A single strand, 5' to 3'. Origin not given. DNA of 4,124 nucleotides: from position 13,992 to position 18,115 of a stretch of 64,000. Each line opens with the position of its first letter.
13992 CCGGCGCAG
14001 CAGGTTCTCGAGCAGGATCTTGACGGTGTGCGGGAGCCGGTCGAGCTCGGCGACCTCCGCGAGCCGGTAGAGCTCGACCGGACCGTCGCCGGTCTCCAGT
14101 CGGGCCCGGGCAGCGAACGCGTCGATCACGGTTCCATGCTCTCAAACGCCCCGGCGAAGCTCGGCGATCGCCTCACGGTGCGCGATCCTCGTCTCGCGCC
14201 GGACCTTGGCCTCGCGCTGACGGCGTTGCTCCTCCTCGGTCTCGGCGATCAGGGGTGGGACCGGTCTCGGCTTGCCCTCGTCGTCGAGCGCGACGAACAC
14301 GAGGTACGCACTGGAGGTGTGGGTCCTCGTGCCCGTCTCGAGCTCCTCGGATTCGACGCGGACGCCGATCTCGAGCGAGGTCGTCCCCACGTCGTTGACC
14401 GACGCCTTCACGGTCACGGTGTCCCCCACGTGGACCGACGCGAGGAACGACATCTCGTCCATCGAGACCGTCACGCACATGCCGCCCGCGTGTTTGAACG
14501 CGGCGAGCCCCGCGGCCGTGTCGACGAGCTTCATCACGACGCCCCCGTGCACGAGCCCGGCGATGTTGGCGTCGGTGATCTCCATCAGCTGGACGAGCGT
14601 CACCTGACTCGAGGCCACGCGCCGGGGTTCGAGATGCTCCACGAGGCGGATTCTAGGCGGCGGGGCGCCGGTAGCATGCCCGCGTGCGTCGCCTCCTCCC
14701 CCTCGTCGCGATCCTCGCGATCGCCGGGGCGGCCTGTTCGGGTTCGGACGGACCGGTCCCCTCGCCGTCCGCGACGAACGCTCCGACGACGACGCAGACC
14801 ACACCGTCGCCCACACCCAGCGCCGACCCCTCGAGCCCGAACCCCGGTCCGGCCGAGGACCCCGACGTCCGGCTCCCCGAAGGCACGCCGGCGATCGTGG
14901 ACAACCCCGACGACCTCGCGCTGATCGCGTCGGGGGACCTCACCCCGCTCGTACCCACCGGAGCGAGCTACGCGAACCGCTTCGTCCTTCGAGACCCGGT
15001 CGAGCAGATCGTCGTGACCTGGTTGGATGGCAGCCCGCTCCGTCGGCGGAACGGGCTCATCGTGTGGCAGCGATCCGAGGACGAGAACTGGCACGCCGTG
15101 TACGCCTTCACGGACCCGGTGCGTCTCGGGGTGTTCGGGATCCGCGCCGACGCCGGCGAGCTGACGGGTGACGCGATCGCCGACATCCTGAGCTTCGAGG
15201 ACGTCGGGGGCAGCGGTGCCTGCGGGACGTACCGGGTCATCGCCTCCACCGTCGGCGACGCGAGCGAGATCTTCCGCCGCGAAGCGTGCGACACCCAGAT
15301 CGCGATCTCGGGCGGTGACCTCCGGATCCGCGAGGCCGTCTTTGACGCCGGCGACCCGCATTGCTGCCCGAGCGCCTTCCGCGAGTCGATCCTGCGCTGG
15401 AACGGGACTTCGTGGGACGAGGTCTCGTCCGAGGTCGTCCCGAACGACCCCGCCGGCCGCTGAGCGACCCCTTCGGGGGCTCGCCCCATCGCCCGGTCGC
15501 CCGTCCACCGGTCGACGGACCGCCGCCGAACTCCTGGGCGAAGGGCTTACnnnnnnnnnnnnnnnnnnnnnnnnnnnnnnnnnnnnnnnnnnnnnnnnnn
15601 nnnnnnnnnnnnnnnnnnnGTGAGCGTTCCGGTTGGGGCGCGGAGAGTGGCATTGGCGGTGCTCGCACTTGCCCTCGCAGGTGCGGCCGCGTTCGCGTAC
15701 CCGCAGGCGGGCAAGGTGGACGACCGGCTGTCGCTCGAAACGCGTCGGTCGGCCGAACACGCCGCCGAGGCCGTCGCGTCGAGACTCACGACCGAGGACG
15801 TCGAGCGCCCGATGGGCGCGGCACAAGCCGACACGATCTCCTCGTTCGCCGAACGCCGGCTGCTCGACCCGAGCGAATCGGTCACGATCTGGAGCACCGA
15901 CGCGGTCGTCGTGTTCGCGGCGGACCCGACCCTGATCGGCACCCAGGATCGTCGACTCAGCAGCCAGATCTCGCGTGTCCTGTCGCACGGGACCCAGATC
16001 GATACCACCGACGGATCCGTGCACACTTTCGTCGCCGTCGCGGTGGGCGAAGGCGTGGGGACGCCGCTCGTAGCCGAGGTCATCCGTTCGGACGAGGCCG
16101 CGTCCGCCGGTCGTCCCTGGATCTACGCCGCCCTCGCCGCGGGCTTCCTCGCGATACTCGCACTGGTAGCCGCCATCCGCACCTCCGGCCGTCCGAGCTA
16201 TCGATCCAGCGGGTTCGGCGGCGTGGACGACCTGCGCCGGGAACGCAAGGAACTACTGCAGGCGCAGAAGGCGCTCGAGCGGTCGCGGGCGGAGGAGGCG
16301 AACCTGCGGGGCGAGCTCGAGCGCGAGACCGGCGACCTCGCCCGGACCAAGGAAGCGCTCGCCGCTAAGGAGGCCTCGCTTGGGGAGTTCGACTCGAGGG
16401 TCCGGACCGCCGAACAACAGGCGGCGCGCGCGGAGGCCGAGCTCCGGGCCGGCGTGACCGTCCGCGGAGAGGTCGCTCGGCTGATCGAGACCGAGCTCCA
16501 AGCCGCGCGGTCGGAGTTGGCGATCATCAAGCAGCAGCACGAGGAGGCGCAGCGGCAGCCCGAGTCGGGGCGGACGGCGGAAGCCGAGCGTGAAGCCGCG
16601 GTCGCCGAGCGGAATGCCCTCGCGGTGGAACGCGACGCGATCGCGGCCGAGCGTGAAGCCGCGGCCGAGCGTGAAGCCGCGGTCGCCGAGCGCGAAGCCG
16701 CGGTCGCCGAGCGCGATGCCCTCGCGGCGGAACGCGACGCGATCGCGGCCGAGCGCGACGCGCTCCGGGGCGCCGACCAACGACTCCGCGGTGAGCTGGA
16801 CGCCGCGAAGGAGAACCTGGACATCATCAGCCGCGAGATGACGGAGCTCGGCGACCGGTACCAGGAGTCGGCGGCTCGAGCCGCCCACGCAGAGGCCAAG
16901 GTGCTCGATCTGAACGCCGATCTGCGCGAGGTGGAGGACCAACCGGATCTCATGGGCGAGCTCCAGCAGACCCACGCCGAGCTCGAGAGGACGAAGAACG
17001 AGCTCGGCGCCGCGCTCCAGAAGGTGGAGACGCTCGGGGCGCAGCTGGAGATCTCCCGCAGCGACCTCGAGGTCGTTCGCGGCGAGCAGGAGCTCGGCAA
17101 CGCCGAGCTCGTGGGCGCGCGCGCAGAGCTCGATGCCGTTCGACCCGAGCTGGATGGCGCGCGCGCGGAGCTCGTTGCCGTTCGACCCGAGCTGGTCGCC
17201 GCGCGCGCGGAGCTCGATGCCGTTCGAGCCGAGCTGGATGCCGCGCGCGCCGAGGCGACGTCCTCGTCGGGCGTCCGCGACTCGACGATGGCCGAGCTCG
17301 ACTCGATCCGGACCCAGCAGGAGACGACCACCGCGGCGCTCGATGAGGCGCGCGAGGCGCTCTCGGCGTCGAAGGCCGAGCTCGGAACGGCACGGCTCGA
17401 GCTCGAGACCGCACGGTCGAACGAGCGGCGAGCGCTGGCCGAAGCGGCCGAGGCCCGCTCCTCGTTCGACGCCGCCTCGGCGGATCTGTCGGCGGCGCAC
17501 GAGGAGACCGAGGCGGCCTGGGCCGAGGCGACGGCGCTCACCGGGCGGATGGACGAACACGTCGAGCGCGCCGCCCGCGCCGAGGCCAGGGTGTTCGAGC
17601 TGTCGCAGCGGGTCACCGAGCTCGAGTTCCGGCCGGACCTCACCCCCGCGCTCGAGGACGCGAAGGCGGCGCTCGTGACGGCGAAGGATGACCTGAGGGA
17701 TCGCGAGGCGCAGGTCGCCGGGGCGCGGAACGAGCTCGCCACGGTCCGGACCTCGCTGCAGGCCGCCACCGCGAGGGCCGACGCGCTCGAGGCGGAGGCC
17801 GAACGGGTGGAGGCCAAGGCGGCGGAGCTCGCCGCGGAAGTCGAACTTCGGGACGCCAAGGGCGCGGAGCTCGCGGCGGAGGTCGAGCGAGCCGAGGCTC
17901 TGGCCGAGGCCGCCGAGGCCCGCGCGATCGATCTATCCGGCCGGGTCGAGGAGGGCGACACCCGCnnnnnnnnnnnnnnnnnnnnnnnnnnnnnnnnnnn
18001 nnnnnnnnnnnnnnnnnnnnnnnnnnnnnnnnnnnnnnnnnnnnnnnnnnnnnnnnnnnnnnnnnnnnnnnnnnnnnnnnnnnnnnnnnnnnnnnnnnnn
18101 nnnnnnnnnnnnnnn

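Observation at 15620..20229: Two-TM sensor-type protein with a ~1,100-residue cytoplasmic coiled coil ending in a His-less, Asn-less histidine-kinase-like module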

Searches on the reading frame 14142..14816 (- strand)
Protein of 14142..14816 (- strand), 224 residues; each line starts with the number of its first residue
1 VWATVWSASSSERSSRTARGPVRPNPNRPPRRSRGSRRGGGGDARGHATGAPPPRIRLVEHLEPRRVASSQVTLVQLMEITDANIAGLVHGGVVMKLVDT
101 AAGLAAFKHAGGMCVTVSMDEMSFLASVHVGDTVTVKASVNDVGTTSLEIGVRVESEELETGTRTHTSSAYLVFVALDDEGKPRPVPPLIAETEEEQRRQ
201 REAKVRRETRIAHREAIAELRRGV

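Call 57: search_protein_families(library=pfam, max_evalue=0.01, proteins=[window:14142-14816:-])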
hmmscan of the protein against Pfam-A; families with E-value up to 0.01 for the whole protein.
window:14142-14816:- (224 aa): 2 families
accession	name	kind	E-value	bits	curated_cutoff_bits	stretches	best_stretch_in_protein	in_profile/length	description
PF03061.28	4HBT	-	7.5e-22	77.9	20.6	1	87-161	2-77/79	Thioesterase superfamily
PF13279.12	4HBT_2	-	9.7e-05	23.3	25.5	1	100-191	32-119/122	Thioesterase-like superfamily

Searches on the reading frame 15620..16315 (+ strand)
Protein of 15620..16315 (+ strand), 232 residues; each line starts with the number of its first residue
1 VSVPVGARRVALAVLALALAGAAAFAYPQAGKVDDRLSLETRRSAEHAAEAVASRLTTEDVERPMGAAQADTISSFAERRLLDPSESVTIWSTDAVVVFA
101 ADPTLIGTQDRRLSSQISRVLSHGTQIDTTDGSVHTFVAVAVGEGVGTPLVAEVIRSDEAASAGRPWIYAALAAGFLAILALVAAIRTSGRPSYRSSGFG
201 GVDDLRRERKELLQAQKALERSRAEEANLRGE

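Call 7: search_protein_families(library=pfam, max_evalue=1, proteins=[window:15620-16315:+])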
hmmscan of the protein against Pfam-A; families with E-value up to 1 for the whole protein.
seq(232 aa): 0 families

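Call 22: find_homologous_proteins(query=window:15620-16315:+, max_evalue=0.001)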
Query window:15620-16315:+ (232 aa): 20 proteins with E <= 0.001 among 8000 candidates.
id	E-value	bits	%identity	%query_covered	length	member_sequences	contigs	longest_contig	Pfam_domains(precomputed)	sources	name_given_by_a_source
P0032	2.3e-127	441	93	100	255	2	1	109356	-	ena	-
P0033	1.9e-110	385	84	100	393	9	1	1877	-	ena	-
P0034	9.6e-109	380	81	100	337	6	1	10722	-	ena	-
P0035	4.9e-102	358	82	89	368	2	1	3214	-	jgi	jgi:hypothetical protein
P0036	1.2e-100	353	79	100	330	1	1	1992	-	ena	-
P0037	5.2e-86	306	84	74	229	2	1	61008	-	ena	-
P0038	1.2e-67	246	85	63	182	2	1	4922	-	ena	-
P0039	7.9e-65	236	59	94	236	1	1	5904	-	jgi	jgi:hypothetical protein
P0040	1.5e-56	209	74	59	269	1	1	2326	-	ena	-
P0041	1.8e-56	209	85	52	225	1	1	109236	-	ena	-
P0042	8.9e-43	164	51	73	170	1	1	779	-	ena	-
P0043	1.7e-41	160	88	39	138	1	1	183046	-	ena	-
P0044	4.1e-34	136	76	31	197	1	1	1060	-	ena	-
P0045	8.9e-32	128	75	40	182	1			-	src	-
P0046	1.3e-30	125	76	31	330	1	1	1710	-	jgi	jgi:chromosome segregation ATPase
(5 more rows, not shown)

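Call 23: find_encoding_contigs(protein=P0032, flank=10000, max_places=3)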
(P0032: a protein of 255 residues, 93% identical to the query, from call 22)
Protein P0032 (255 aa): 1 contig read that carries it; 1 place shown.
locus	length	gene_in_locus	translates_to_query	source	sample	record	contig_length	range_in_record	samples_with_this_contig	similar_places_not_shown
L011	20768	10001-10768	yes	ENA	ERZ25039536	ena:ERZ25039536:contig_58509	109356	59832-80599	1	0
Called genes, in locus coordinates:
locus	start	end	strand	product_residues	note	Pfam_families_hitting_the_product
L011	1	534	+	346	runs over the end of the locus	PF00501:AMP-binding, PF13193:AMP-binding_C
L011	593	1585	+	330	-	PF00072:Response_reg, PF00990:GGDEF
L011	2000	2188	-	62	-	-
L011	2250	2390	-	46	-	PF07731:Cu-oxidase_2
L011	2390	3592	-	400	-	PF13473:Cupredoxin_1, PF07732:Cu-oxidase_3, PF07731:Cu-oxidase_2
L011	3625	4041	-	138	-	-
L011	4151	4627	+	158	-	-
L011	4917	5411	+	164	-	PF00011:HSP20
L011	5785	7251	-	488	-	PF00330:Aconitase, PF00694:Aconitase_C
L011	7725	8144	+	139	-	-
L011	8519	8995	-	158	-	PF03061:4HBT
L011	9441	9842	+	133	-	-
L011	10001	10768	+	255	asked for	-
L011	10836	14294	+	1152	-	-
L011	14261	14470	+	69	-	-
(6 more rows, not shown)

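Call 38: predict_structure(alignment_id=A3)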
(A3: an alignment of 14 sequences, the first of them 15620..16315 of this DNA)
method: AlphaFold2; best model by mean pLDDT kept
length: 232 residues; sequences in the alignment: 14
mean_pLDDT: 69.2   pTM: 0.51
mean pLDDT of the five models: 69.2, 69.0, 68.1, 68.0, 66.1
residues with pLDDT >= 90: 25; 70-90: 89; 50-70: 79; < 50: 39
segments of 3 or more residues with pLDDT < 50: 1-4, 28-30, 159-169, 187-203
pLDDT, mean of each block of 10 residues (from residue 1): 50 59 50 64 85 86 83 80 75 90 87 90 86 85 83 76 47 59 51 34 52 65 60 51
secondary structure, 60 per line:
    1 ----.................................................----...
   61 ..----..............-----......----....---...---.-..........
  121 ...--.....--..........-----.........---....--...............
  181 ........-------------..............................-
elements in order: H5-53 H58-62 H67-80 E86-91 E96-99 H111-123 E126-130 E133-142 E148-156 H160-163 H166-188 H202-231

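Call 42: fold_search(model_id=the predicted structure, library=pdb)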
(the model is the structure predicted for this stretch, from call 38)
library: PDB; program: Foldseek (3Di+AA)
matches with E <= 10: 983; with E <= 0.001: 12
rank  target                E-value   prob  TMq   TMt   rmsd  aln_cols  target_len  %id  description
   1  6fu4_B                2.0e-04  1.00  0.34  0.28   2.9       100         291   16  Ligand binding domain (LBD) of the p. aeruginosa histamine receptor TlpQ (released 2018-05-16)
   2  5ere                  3.2e-04  1.00  0.30  0.14   2.8        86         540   13  Extracellular ligand binding receptor from Desulfohalobium retbaense DSM5692 (released 2016-08-10)
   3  6fu4_A                3.8e-04  1.00  0.33  0.27   2.9        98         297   15  Ligand binding domain (LBD) of the p. aeruginosa histamine receptor TlpQ (released 2018-05-16)
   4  9a69_B                3.8e-04  0.99  0.25  0.11  17.6       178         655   15  Integrative model of MCPB-MCPC by crosslinking MS and deep learning (released 2024-09-18)
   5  9kp3_A                4.1e-04  1.00  0.33  0.27   2.8        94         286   15  Ligand binding domain of Pseudomonas Aeruginosa PAO1 chemoreceptor TlpQ in complex with MHF (released 2025-11-26)
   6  7prq_A                4.1e-04  1.00  0.34  0.27   4.1       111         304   11  Structure of the ligand binding domain of the PctD (PA4633) chemoreceptor of Pseudomonas aeruginosa PAO1 in complex wi (released 2022-05-11)
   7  6fu4_C                4.8e-04  1.00  0.34  0.27   3.0       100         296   16  Ligand binding domain (LBD) of the p. aeruginosa histamine receptor TlpQ (released 2018-05-16)
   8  3cwf_B                6.1e-04  1.00  0.33  0.60   4.3       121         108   16  Crystal structure of PAS domain of two-component sensor histidine kinase (released 2008-05-06)
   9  6fu4_D                7.8e-04  1.00  0.34  0.28   2.9       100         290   16  Ligand binding domain (LBD) of the p. aeruginosa histamine receptor TlpQ (released 2018-05-16)
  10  9heh                  8.2e-04  1.00  0.27  0.23   3.9       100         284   18  Structure of the ligand binding domain of the chemoreceptor MkcA (DSOMK10_RS0100305) of Dickeya solani MK10 in complex w (released 2025-08-06)
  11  4ywz_B                9.3e-04  1.00  0.42  0.61   4.8       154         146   10  Crystal structure of the extracellular receptor domain of the essential sensor kinase WalK from Staphylococcus aureus (released 2016-03-30)
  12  4ywz_A                9.3e-04  1.00  0.41  0.60   5.0       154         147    9  Crystal structure of the extracellular receptor domain of the essential sensor kinase WalK from Staphylococcus aureus (released 2016-03-30)
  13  7prq_B                1.1e-03  1.00  0.36  0.27   4.1       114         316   12  Structure of the ligand binding domain of the PctD (PA4633) chemoreceptor of Pseudomonas aeruginosa PAO1 in complex wi (released 2022-05-11)
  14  6pzj                  1.2e-03  1.00  0.30  0.27   3.5        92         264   14  Structure of the N-terminal domain (residues 43-304) of Methyl-accepting chemotaxis protein from Leptospira interrogans  (released 2019-08-14)
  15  6ior_A                1.3e-03  1.00  0.30  0.29   4.7       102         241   17  The ligand binding domain of Mlp24 with asparagine (released 2019-03-20)
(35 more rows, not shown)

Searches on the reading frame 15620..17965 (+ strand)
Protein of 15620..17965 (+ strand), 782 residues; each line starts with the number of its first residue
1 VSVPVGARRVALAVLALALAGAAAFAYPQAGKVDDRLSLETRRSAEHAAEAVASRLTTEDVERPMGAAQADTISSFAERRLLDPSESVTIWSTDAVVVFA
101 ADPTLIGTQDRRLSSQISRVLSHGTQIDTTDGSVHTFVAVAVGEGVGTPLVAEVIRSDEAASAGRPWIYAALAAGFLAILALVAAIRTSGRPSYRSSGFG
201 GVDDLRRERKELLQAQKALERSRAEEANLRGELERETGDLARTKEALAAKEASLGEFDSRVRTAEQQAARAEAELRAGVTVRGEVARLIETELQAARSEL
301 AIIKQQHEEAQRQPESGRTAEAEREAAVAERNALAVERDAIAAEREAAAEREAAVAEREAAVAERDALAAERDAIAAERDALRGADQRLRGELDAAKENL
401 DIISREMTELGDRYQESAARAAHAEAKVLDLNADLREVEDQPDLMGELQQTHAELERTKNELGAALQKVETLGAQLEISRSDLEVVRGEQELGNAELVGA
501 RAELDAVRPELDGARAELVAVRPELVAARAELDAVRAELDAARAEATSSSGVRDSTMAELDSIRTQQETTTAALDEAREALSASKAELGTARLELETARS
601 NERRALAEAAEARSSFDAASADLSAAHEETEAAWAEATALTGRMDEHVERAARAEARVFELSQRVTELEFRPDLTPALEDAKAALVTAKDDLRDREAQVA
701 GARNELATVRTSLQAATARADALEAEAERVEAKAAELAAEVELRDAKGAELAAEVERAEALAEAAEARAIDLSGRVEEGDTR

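Call 58: search_protein_families(library=ncbifam, max_evalue=0.01, proteins=[window:15620-17965:+])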
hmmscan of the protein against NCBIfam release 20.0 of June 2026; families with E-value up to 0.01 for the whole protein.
window:15620-17965:+ (782 aa): 8 families
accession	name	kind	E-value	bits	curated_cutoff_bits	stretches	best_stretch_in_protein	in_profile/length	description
NF045487.1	ASRP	equivalog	4.6e-13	48.6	300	1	432-778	107-447/593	archaea-specific SMC-related protein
TIGR02168.1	SMC_prok_B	equivalog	2.9e-12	45.2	567.35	2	486-764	664-942/1181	chromosome segregation protein SMC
TIGR02169.1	SMC_prok_A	equivalog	1e-10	40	729.4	2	202-513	201-509/1165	chromosome segregation protein SMC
NF038350.1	taxis_HmpF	equivalog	1.7e-05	23.4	200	1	453-633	110-293/553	pilus motility taxis protein HmpF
TIGR04523.1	Mplasa_alph_rch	subfamily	0.00014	20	270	0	424-760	293-624/745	helix-rich protein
NF033930.1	pneumo_PspA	exception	0.00036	19.4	850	1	545-765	108-320/659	pneumococcal surface protein A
NF045780.1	TrlF_fam_ATP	equivalog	0.0028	16.4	350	1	396-665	447-710/944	TrlF family AAA-like ATPase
NF041034.1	Rad50_Sulf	equivalog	0.0043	14.9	1000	1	290-739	197-632/872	DNA double-strand break repair ATPase Rad50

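Call 85: search_protein_families(library=padloc, max_evalue=0.001, proteins=[window:15620-17965:+])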
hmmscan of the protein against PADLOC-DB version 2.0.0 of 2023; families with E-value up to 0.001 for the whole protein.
window:15620-17965:+ (782 aa): 2 families
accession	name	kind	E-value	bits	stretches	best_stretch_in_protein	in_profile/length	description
PDLC00580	JetC3|JetC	-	2.2e-05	20.9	1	555-778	179-400/1068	DUF3584 domain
PDLC03865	LmuB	-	3.5e-05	20.2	1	388-600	254-453/1007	-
